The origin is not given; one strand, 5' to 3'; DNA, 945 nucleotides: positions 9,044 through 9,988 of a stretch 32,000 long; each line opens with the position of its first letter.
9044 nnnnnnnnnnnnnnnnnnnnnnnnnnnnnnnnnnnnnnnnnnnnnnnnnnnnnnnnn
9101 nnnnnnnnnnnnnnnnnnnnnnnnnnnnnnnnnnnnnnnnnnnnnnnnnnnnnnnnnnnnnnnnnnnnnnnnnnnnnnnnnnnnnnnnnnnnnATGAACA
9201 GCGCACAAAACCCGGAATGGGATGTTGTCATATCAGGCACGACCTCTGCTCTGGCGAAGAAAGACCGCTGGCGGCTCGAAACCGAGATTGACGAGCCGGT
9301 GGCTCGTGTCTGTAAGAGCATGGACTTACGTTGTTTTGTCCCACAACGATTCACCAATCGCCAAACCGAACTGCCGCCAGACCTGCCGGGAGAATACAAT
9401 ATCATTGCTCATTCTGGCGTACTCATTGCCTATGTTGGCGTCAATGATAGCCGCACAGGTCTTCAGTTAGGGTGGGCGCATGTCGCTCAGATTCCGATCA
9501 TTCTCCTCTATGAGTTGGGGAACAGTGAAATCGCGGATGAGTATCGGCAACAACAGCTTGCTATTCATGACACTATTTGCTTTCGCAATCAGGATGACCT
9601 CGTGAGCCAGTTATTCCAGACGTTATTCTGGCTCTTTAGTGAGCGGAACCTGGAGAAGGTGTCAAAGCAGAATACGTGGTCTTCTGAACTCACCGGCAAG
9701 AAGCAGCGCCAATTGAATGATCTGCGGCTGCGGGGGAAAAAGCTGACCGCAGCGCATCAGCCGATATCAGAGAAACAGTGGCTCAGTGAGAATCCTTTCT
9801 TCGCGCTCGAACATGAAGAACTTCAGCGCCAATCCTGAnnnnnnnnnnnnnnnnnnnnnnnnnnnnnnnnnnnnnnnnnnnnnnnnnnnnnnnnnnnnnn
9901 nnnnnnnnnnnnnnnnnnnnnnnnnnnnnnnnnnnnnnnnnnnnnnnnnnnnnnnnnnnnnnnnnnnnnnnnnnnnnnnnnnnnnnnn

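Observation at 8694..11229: Xre repressor / ImmA-IrrE peptidase pair in which both partners carry a paralogous NDT/TIR-like alpha/beta domain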

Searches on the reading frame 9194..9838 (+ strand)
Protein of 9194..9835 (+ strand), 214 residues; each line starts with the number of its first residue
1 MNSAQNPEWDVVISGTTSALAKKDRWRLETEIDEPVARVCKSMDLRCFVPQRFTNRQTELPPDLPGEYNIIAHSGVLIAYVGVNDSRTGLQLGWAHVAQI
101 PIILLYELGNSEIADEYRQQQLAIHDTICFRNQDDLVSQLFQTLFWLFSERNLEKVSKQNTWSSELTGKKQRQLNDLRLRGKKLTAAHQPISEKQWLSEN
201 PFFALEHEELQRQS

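Call 18: search_protein_families(library=pfam, proteins=[window:9194-9835:+], max_evalue=10)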
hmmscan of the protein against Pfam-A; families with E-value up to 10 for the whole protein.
seq(214 aa): 1 family
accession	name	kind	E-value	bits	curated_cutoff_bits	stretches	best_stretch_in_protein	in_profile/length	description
PF07533.21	BRK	-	0.19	11.9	23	1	181-204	15-40/44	BRK domain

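Call 35: search_protein_representatives(alignment_id=A3)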
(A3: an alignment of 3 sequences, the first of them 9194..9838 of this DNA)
Query: 3 sequences, 214 profile positions. Proteins with E-value up to 0.001 (for the whole library): 32; up to 1e-10: 13; up to 1e-30: 4. The best 32 are listed.
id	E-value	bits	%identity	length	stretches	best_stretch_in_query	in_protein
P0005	6.6e-118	408.2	-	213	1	1-213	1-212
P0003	4.6e-108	376.0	-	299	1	1-213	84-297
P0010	1.6e-41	158.6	-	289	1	1-198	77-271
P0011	8.9e-39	149.6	-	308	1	1-207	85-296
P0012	2.5e-29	118.7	-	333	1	5-199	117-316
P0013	3.6e-22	95.3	-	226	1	3-198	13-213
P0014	8.7e-20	87.5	-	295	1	6-198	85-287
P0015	1.2e-18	83.8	-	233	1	9-199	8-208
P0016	1.4e-18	83.6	-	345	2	29-198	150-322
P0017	6.0e-14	68.5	-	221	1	1-198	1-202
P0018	1.3e-13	67.3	-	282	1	5-197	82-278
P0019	2.0e-13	66.8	-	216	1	3-154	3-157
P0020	3.6e-13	65.9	-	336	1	5-197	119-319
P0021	1.6e-08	50.7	-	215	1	14-177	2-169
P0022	4.9e-08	49.1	-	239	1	30-178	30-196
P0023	9.1e-08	48.3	-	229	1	32-158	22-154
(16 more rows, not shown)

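Call 45: find_encoding_contigs(protein=P0010, flank=8000, max_places=3)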
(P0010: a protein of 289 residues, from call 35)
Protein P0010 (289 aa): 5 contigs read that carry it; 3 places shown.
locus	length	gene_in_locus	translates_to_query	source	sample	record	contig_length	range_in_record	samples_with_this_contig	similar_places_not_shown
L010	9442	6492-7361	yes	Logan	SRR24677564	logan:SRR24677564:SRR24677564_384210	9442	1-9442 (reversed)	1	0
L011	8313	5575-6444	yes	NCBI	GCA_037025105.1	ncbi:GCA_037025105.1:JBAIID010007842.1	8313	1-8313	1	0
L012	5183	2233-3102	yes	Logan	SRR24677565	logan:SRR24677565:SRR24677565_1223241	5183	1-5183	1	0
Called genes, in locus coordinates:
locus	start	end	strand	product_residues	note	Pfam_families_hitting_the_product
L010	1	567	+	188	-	?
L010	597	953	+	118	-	PF01740:STAS, PF13466:STAS_2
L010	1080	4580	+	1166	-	PF03704:BTAD, PF13176:TPR_7 (faint), PF13191:AAA_16, PF13424:TPR_12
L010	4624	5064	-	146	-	-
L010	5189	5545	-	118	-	-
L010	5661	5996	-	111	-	-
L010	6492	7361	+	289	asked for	PF13560:HTH_31, PF01381:HTH_3 (weak)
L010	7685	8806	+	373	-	PF06114:Peptidase_M78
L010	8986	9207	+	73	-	-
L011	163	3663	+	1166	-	PF03704:BTAD, PF13176:TPR_7 (faint), PF13191:AAA_16, PF13424:TPR_12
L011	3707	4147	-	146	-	-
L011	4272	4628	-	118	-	-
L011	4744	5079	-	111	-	-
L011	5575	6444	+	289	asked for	PF13560:HTH_31, PF01381:HTH_3 (weak)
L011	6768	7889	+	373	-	PF06114:Peptidase_M78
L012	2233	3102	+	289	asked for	PF13560:HTH_31, PF01381:HTH_3 (weak)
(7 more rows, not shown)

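Call 59: find_encoding_contigs(protein=P0012, flank=6000, max_places=2)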
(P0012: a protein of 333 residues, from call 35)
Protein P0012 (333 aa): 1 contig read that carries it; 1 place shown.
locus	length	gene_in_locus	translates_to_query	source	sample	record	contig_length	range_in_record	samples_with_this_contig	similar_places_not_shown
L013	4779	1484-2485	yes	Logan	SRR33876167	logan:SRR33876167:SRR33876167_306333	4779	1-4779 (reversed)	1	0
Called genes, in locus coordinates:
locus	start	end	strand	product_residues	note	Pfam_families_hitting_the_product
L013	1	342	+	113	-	?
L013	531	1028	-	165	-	PF10722:YbjN (weak)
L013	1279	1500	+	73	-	-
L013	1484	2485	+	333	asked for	PF13560:HTH_31 (weak)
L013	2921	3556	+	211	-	-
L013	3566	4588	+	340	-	PF06114:Peptidase_M78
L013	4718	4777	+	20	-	?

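Call 60: find_encoding_contigs(protein=P0013, flank=6000, max_places=2)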
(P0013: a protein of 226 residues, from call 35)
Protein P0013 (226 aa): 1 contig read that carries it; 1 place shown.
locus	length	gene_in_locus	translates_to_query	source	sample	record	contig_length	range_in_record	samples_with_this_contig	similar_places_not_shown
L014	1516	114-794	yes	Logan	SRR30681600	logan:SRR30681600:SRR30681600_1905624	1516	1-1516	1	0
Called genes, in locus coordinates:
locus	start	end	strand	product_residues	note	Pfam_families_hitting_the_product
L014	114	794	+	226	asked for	-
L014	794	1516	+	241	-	?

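Call 61: find_encoding_contigs(protein=P0023, flank=6000, max_places=2)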
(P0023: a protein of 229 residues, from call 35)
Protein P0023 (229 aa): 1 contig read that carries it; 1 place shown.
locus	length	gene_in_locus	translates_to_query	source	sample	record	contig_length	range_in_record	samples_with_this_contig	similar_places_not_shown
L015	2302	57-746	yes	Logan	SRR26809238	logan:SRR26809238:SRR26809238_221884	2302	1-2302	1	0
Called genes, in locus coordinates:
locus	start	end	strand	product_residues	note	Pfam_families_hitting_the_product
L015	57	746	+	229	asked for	-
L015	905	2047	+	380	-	PF02746:MR_MLE_N, PF13378:MR_MLE_C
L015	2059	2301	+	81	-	?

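Call 104: search_protein_families(library=padloc, proteins=[L013:3566-4588:+, L010:7685-8806:+, L013:2921-3556:+, P0013, P0012], max_evalue=0.01)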
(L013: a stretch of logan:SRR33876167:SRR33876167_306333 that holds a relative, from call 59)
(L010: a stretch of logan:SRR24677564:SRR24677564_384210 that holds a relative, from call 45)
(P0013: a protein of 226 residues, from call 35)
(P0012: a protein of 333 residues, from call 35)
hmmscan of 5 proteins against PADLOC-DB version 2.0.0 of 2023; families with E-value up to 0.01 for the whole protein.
L013:3566-4588:+ (340 aa): 14 families
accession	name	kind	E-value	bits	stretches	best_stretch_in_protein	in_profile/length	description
PDLC04141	capP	-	8.4e-21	72.6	1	16-177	5-157/242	capP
PDLC03954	RmrA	-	9.1e-08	29.4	1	65-168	195-285/380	-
PDLC03949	RmrA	-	1.8e-07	28.3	1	69-170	180-262/363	-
PDLC03945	RmrA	-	3.2e-07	27.9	1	61-137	191-257/394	-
PDLC03944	RmrA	-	1.8e-05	22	1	65-136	186-248/384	-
PDLC03948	RmrA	-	2.6e-05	21.3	1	71-166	200-282/397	-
PDLC03953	RmrA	-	5.3e-05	20.6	1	71-166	201-276/373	-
PDLC03952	RmrA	-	0.00013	18.9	1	63-168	205-297/395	-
PDLC03943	RmrA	-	0.00042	17.5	1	65-188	179-292/370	-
PDLC03951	RmrA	-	0.00062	16.8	1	67-165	195-277/400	-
PDLC03947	RmrA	-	0.00068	16.6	1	65-138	195-259/383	-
PDLC03950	RmrA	-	0.0012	15.9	1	66-168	184-273/369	-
PDLC04776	PDC-M69B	-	0.0044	14.7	1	61-137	64-135/272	-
PDLC03946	RmrA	-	0.0082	12.9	0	71-173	183-267/357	-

L010:7685-8806:+ (373 aa): 14 families
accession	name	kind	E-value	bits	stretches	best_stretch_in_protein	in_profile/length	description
PDLC04141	capP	-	1.2e-25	88.4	1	220-371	4-153/242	capP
PDLC03949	RmrA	-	2.6e-11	41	1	274-372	180-266/363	-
PDLC03953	RmrA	-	2.2e-08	31.7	1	276-372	201-284/373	-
PDLC03951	RmrA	-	5.6e-08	30.2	1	280-371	202-285/400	-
PDLC03946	RmrA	-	8.3e-08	29.3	1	275-372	182-268/357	-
PDLC03944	RmrA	-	1.4e-06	25.6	1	279-371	195-283/384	-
PDLC03948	RmrA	-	1.8e-06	25.1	1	278-372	202-290/397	-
PDLC03947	RmrA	-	3.4e-06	24.1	1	280-372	205-291/383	-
PDLC03955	RmrA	-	3.9e-06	24.4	1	279-372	210-291/371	-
PDLC03954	RmrA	-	6.9e-06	23.2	1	281-346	206-263/380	-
PDLC03945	RmrA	-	8.4e-06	23.2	1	281-372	206-294/394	-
PDLC03952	RmrA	-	8.9e-06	22.8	1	281-367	218-298/395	-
PDLC04776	PDC-M69B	-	0.0015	16.3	1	275-344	73-138/272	-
PDLC03943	RmrA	-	0.0085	13.2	0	281-301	190-209/370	-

L013:2921-3556:+ (211 aa): 0 families

P0013 (226 aa): 0 families

P0012 (333 aa): 2 families
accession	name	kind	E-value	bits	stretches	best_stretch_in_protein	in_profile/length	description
PDLC02926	HTH_VI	-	6.6e-07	27.5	1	21-77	5-61/92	-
PDLC03943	RmrA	-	0.00014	19.1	1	18-61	3-46/370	-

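Call 112: search_solved_structures(query=A3, max_evalue=10, show_alignments=3)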
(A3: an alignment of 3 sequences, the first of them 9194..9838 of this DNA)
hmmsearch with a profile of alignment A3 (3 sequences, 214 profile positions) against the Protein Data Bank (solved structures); distinct sequences matched with E-value up to 10: 5.
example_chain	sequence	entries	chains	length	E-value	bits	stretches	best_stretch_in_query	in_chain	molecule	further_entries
5vto_A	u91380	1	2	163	0.23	14.2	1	70-112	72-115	Blasticidin M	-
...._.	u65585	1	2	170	0.48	13.2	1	65-109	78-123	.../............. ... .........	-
4jel_A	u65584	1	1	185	0.6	12.9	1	65-109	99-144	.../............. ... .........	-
4ohr_A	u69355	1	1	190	0.6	12.8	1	65-109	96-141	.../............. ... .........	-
4ohb_A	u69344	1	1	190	0.88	12.3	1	65-109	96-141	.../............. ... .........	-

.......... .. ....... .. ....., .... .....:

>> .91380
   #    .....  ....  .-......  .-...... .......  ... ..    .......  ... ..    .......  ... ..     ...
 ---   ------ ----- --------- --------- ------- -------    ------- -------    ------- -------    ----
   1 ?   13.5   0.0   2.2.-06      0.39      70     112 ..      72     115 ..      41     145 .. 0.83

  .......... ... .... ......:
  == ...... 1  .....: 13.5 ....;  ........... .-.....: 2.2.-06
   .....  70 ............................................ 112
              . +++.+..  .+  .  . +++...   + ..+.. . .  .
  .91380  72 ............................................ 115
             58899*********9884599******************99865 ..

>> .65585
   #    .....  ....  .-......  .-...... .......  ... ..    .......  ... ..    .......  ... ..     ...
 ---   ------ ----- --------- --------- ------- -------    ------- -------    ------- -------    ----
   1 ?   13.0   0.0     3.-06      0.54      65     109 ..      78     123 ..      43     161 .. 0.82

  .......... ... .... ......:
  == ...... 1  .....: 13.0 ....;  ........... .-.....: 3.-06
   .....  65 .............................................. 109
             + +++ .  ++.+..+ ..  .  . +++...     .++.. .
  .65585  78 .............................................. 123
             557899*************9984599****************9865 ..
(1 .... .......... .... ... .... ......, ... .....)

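Call 113: search_protein_families(library=pfam, proteins=[L010:5661-5996:-, L010:5189-5545:-, L010:4624-5064:-, L013:531-1028:-, L010:8986-9207:+], max_evalue=0.1)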
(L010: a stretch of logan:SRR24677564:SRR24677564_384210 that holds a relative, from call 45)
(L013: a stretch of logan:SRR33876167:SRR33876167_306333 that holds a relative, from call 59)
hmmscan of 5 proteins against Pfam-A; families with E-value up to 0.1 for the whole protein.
L010:5661-5996:- (111 aa): 0 families

L010:5189-5545:- (118 aa): 0 families

L010:4624-5064:- (146 aa): 0 families

L013:531-1028:- (165 aa): 2 families
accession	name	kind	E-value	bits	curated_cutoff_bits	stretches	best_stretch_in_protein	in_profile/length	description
PF10722.14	YbjN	-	7.5e-07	29.9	22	1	7-128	4-124/126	Putative bacterial sensory transduction regulator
PF16687.11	ELYS-bb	-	0.0062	15.7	25.8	1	111-153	138-179/489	beta-propeller of ELYS nucleoporin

L010:8986-9207:+ (73 aa): 2 families
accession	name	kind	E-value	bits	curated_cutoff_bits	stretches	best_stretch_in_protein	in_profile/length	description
PF18917.5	LiaI-LiaF-like_TM1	-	0.033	14.7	27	1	14-47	1-31/42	LiaI-LiaF-like transmembrane region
PF15471.11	TMEM171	-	0.053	13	27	1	4-61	15-73/320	Transmembrane protein family 171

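Call 116: find_encoding_contigs(protein=P0020, flank=6000, max_places=2)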
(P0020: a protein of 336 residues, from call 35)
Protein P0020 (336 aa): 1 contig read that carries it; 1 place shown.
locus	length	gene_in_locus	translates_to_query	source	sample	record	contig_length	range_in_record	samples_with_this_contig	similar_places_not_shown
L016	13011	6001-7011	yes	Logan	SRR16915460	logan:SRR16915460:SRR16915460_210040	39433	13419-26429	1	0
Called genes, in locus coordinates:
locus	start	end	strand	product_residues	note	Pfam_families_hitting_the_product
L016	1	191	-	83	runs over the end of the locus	-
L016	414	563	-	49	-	-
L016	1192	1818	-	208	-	PF01712:dNK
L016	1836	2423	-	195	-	PF03167:UDG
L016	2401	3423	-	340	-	PF06114:Peptidase_M78 (faint)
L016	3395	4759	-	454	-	PF00303:Thymidylat_synt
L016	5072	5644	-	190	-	-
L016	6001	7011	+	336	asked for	PF01381:HTH_3 (faint), PF13560:HTH_31 (weak)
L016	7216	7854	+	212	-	-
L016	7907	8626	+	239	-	-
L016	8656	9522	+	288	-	PF06114:Peptidase_M78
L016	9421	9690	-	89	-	-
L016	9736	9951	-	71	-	-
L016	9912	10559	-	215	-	-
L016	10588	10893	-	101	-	-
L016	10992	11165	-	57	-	-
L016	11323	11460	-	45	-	-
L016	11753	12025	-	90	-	-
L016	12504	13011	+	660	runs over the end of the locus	-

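Call 117: find_encoding_contigs(protein=P0014, flank=6000, max_places=2)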
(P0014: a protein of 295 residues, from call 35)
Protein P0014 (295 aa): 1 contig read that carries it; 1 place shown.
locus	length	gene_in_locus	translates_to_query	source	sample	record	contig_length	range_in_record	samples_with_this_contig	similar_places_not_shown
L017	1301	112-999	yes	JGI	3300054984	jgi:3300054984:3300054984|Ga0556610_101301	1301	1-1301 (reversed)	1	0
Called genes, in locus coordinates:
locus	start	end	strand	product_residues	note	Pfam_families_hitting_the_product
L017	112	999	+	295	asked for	PF13560:HTH_31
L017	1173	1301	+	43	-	?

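Call 118: find_encoding_contigs(protein=P0011, flank=6000, max_places=2)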
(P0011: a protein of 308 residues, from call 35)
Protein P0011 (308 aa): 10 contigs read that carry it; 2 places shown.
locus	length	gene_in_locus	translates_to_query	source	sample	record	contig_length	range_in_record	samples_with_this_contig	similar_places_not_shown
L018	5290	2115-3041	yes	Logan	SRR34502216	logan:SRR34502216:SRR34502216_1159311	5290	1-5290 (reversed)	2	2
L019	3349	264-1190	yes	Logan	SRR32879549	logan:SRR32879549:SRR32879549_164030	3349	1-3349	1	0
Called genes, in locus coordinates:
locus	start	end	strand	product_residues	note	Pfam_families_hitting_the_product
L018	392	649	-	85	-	-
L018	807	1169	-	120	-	-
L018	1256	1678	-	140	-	-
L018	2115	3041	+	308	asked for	PF13560:HTH_31 (weak)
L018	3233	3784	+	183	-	-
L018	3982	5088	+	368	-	PF06114:Peptidase_M78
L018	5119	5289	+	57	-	?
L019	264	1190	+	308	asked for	PF13560:HTH_31 (weak)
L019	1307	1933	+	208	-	-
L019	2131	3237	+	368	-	PF06114:Peptidase_M78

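Call 120: search_protein_families(library=pfam, proteins=[L016:5072-5644:-, L016:3395-4759:-, L016:2401-3423:-, L016:1836-2423:-, L016:1192-1818:-, L016:7216-7854:+, L018:3233-3784:+, L016:9912-10559:-, L016:8656-9522:+, L016:7907-8626:+], max_evalue=0.01)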
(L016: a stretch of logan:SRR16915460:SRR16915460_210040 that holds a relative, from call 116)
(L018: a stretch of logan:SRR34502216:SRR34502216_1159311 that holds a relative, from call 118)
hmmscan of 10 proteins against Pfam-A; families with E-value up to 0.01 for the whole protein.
L016:5072-5644:- (190 aa): 0 families

L016:3395-4759:- (454 aa): 1 family
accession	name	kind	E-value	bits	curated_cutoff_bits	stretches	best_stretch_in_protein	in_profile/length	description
PF00303.24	Thymidylat_synt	-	8.3e-23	81.3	24.3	1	20-243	3-225/266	Thymidylate synthase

L016:2401-3423:- (340 aa): 1 family
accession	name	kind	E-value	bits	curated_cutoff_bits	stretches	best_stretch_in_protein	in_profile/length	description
PF06114.19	Peptidase_M78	-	6.3e-07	29.7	22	1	73-181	15-123/123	IrrE N-terminal-like domain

L016:1836-2423:- (195 aa): 1 family
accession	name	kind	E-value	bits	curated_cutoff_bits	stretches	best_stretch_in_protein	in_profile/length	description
PF03167.25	UDG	-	6.6e-25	88.3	24.3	1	35-182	1-134/141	Uracil DNA glycosylase superfamily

L016:1192-1818:- (208 aa): 1 family
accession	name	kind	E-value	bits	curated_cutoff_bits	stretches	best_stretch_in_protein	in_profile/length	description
PF01712.25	dNK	-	9e-26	91.3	27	1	5-205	1-201/203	Deoxynucleoside kinase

L016:7216-7854:+ (212 aa): 0 families

L018:3233-3784:+ (183 aa): 0 families

L016:9912-10559:- (215 aa): 1 family
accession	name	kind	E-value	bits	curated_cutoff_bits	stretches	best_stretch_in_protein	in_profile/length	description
PF08401.16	ArdcN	-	0.0015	19.2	22.6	1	30-102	42-115/123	N-terminal domain of anti-restriction factor ArdC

L016:8656-9522:+ (288 aa): 1 family
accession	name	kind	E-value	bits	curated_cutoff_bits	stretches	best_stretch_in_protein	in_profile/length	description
PF06114.19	Peptidase_M78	-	1e-12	48.4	22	1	67-173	25-119/123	IrrE N-terminal-like domain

L016:7907-8626:+ (239 aa): 0 families
